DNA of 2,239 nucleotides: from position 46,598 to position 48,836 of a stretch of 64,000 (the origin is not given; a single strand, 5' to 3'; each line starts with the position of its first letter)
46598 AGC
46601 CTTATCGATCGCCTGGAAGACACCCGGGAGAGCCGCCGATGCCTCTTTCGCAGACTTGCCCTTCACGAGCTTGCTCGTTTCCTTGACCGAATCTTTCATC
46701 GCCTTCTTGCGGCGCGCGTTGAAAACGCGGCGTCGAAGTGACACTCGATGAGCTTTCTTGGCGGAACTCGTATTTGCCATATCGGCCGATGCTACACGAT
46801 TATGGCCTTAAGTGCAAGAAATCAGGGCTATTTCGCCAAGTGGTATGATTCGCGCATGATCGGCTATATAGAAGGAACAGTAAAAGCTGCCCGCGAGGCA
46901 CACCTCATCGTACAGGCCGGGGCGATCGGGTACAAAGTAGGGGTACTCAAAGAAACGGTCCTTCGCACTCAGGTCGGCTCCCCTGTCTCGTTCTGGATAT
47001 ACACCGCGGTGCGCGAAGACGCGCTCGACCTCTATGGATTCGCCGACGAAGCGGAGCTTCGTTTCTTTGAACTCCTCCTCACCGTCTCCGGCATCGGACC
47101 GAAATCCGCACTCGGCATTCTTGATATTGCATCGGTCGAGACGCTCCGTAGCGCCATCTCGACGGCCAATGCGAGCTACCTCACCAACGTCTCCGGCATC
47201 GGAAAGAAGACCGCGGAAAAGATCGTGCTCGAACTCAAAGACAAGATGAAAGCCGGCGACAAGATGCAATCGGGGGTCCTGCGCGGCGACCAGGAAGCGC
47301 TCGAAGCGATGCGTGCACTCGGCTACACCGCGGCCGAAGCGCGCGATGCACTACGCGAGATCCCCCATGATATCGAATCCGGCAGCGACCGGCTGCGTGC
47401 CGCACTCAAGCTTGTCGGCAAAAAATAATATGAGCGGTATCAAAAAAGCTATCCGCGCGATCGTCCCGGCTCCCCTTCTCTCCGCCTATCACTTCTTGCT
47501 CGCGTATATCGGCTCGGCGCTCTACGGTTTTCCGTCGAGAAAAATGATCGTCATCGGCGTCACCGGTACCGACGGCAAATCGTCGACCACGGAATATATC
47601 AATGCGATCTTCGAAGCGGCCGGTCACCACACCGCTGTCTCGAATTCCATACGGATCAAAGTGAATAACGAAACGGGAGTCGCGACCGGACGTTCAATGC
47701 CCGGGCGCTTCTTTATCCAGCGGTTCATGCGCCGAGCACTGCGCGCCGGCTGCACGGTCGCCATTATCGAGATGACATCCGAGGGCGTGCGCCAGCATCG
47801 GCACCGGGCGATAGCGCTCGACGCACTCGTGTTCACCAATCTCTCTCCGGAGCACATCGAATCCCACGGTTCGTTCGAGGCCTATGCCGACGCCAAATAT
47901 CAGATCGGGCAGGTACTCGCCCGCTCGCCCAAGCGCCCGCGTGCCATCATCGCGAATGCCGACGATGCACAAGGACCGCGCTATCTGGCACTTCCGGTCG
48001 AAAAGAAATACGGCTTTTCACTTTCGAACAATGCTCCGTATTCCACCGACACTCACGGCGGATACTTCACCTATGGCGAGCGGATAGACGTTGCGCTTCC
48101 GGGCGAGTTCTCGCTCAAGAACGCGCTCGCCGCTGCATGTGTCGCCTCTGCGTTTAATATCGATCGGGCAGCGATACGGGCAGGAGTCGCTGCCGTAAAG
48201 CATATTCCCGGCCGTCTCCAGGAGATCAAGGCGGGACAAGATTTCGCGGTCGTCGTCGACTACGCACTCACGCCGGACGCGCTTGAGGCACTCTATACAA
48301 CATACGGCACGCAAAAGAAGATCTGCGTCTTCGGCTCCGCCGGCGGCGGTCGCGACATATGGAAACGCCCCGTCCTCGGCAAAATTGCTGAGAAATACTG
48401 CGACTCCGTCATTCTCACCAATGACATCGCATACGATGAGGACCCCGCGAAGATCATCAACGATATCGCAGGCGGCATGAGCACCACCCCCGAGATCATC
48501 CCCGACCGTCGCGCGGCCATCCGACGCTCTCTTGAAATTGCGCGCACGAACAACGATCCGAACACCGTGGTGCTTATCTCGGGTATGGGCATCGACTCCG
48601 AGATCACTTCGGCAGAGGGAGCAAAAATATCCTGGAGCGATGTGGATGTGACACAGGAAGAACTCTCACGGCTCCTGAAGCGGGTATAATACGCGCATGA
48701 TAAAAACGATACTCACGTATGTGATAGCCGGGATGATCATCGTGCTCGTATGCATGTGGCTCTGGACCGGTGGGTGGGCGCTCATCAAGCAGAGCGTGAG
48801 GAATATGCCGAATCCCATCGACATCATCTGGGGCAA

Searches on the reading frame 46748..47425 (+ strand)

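Call 76: search_protein_families(library=pfam, proteins=[window:46748-47425:+], max_evalue=0.01)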
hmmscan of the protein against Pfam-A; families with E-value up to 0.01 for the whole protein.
window:46748-47425:+ (226 aa): 9 families
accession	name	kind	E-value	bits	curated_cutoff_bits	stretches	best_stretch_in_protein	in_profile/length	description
PF14520.12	HHH_5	-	1.4e-16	61.1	27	1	107-165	1-57/57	Helix-hairpin-helix domain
PF01330.27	RuvA_N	-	7.8e-16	58.4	23.6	1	37-97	1-61/61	RuvA N terminal domain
PF00633.29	HHH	-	1.9e-07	31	24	1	137-160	5-28/30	Helix-hairpin-helix motif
PF07499.19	RuvA_C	-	2.4e-05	25.2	24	1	182-222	4-45/47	RuvA, C-terminal domain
PF12836.13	HHH_3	-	4.3e-05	24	27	1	138-160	9-31/65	Helix-hairpin-helix motif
PF14716.13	HHH_8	-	0.00061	20.5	30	0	128-163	35-68/73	Helix-hairpin-helix domain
PF12826.13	HHH_2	-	0.0015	19.1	27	0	136-161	28-53/64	Helix-hairpin-helix motif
PF21176.3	RecR_HhH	-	0.002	18.3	27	0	147-163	10-26/45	RecR, helix-hairpin-helix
PF10391.15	DNA_pol_lambd_f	-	0.0091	16.2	29.8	0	144-158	2-16/51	Fingers domain of DNA polymerase lambda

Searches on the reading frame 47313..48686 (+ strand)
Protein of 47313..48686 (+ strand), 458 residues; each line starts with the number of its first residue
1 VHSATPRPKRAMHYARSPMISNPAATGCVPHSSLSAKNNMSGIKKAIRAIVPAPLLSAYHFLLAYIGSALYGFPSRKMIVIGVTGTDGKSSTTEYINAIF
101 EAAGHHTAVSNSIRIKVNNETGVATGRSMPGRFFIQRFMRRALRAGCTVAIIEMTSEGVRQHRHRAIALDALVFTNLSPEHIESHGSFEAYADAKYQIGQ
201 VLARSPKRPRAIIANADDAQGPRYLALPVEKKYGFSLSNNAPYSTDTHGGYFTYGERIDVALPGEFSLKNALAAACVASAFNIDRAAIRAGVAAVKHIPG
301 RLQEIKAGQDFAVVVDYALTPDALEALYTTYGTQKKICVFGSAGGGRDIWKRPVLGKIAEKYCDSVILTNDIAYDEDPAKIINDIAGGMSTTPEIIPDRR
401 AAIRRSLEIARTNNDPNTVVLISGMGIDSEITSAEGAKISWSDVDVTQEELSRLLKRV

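Call 76: search_protein_families(library=pfam, proteins=[window:47313-48686:+], max_evalue=0.01)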
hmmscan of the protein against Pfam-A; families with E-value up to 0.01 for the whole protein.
window:47313-48686:+ (458 aa): 2 families
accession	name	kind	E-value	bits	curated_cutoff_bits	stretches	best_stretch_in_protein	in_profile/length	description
PF08245.18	Mur_ligase_M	-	1.8e-32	113.4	24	1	83-278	1-200/200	Mur ligase middle domain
PF02875.26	Mur_ligase_C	-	9.7e-18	65.7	28.4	1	300-425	1-126/127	Mur ligase, glutamate ligase domain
